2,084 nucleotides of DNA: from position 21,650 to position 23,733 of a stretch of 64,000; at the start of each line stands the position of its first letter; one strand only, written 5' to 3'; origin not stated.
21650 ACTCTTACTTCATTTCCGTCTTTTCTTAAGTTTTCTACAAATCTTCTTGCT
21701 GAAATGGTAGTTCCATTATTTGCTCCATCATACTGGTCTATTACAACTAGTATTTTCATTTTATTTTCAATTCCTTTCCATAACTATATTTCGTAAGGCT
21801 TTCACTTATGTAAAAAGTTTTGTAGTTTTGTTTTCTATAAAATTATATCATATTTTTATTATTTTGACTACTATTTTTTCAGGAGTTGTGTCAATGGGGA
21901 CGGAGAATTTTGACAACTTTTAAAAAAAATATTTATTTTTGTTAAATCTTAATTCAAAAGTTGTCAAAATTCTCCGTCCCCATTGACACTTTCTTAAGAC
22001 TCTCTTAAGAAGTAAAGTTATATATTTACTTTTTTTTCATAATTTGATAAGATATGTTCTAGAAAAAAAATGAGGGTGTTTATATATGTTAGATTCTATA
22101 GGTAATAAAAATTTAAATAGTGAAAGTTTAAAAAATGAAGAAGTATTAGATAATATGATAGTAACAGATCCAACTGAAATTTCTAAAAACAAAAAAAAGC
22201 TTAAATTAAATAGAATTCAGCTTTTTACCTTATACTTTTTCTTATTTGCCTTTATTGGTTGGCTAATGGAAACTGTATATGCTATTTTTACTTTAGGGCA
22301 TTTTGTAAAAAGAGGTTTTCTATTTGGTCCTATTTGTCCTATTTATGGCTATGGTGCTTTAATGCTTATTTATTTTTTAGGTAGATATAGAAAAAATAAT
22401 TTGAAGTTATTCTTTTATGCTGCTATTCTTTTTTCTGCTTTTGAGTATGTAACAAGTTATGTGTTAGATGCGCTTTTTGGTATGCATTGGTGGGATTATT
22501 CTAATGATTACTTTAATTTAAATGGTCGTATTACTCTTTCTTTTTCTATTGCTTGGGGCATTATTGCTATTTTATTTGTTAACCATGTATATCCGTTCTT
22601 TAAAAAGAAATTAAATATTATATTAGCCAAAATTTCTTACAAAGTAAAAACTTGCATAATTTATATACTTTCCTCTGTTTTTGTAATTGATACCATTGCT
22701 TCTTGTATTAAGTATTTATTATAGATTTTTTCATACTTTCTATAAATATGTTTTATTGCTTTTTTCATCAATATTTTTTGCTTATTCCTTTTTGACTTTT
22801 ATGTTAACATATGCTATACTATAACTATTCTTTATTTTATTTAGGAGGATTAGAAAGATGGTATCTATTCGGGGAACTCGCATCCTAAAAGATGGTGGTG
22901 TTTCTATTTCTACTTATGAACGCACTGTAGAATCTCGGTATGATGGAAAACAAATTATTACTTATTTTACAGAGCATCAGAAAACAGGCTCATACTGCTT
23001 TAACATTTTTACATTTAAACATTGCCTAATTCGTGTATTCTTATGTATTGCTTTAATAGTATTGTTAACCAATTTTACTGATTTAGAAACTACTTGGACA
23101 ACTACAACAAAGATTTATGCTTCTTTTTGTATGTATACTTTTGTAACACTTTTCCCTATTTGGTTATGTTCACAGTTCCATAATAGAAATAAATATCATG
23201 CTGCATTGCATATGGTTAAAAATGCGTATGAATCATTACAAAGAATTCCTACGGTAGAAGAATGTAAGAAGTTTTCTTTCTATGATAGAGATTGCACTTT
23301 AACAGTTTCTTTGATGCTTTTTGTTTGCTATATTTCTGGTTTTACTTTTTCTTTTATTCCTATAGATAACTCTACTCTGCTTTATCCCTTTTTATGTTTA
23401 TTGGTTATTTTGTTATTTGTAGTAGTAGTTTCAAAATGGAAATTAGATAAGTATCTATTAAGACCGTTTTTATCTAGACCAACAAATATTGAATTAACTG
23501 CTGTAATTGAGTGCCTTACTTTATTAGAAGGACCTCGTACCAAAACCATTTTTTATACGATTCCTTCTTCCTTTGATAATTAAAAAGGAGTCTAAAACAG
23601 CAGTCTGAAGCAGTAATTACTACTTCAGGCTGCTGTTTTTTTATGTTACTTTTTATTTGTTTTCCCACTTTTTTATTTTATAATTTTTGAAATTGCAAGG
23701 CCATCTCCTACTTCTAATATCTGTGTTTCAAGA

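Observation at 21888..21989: Perfect 34-bp inverted repeat in a divergent promoter region, sharing the GGGACGG core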

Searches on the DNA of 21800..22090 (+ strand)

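Call 18: search_dna_similar(query=window:21860-22010:+, collection=plasmids, mode=distant, max_evalue=0.01)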
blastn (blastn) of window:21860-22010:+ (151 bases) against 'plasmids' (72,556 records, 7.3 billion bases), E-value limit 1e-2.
Records with a match: 1; places in all: 1; records where one place covers at least 80% of the query: 0.
Best place of each record, by identity: 80-90% 1.
By first word of the organism name: Fusobacterium 1.
By predicted mobility (MOB-suite, as given by PLSDB): non-mobilizable 1.
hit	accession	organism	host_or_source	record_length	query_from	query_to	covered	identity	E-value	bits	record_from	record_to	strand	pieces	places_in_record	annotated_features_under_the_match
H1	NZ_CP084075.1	Fusobacterium vincentii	-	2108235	45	92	32%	83.7%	1e-2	46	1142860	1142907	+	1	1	none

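Call 86: search_rna_families(source=window, start=21800, end=22090, threshold=evalue, max_evalue=1)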
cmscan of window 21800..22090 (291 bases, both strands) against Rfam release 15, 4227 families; matches with E-value up to 1: 25.
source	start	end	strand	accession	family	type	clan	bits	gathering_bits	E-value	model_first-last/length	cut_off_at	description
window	21889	21988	-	RF03694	mir-266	Gene; miRNA;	-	50.5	80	2.2e-09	1-83/83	no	mir-266 microRNA precursor family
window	21887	21989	-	RF03224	MIR9560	Gene; miRNA;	-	49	74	2.7e-09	1-96/96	no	MIR9560 microRNA precursor family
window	21872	22003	-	RF02625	WsnRNA46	Gene; sRNA;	-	46.1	65.3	6.9e-09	1-151/151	no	Wolbachia sRNA 46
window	21890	21988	+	RF04133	MIR2646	Gene; miRNA;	-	45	245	9.4e-09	77-181/256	no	MIR2646 microRNA precursor family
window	21873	22007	+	RF02625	WsnRNA46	Gene; sRNA;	-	44.2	65.3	2.3e-08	1-151/151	no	Wolbachia sRNA 46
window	21890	21987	-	RF00984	mir-576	Gene; miRNA;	-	39.9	99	1.3e-07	6-85/90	no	mir-576 microRNA precursor family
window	21889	21988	-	RF04128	MIR8562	Gene; miRNA;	-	38.8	211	8.1e-06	1-242/242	no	MIR8562 microRNA precursor family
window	21888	21989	+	RF04128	MIR8562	Gene; miRNA;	-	37.4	211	1.7e-05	1-242/242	no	MIR8562 microRNA precursor family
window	21894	21982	+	RF03598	MIR6024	Gene; miRNA;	-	36.1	72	3.7e-06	1-99/99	no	MIR6024 microRNA precursor family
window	21902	21977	+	RF03339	mir-3047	Gene; miRNA;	-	29.6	53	0.00042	1-61/61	no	mir-3047 microRNA precursor family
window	21896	21979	-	RF03171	mir-1012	Gene; miRNA;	-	28.1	70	0.0015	1-59/59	no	mir-1012 microRNA precursor family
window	21881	21997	+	RF03926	MIR1435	Gene; miRNA;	-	28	94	0.026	1-186/186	no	MIR1435 microRNA precursor family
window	21884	21992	-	RF00920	MIR444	Gene; miRNA;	-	27.5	110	0.0011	1-116/116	no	MIR444 microRNA precursor family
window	21891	21988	+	RF04127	MIR8007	Gene; miRNA;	-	27.4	195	0.0019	1-226/226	no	MIR8007 microRNA precursor family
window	21891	21990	+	RF03517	MIR5225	Gene; miRNA;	-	26.1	72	0.0012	1-126/126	no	MIR5225 microRNA precursor family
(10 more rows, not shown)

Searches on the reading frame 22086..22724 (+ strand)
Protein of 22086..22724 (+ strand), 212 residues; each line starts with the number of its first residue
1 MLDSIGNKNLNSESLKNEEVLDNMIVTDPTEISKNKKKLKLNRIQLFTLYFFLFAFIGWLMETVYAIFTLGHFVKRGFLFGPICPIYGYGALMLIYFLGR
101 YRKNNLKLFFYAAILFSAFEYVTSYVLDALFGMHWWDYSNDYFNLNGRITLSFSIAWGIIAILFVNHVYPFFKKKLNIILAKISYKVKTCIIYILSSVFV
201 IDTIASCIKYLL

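Call 11: search_protein_families(library=pfam, proteins=[window:22086-22724:+])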
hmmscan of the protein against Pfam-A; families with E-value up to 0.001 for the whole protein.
window:22086-22724:+ (212 aa): 1 family
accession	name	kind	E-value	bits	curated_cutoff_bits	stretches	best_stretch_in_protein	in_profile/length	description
PF06541.16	ABC_trans_CmpB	-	1.1e-45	155.9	25.9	1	49-206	1-150/151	Putative ABC-transporter type IV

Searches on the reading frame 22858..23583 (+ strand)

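Call 11: search_protein_families(library=pfam, proteins=[window:22858-23583:+])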
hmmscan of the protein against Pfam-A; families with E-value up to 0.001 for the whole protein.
window:22858-23583:+ (241 aa): 1 family
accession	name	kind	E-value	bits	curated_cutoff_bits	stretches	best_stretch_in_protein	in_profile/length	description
PF07136.16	DUF1385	-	1.5e-07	31.4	22.1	1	34-192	21-176/227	Protein of unknown function (DUF1385)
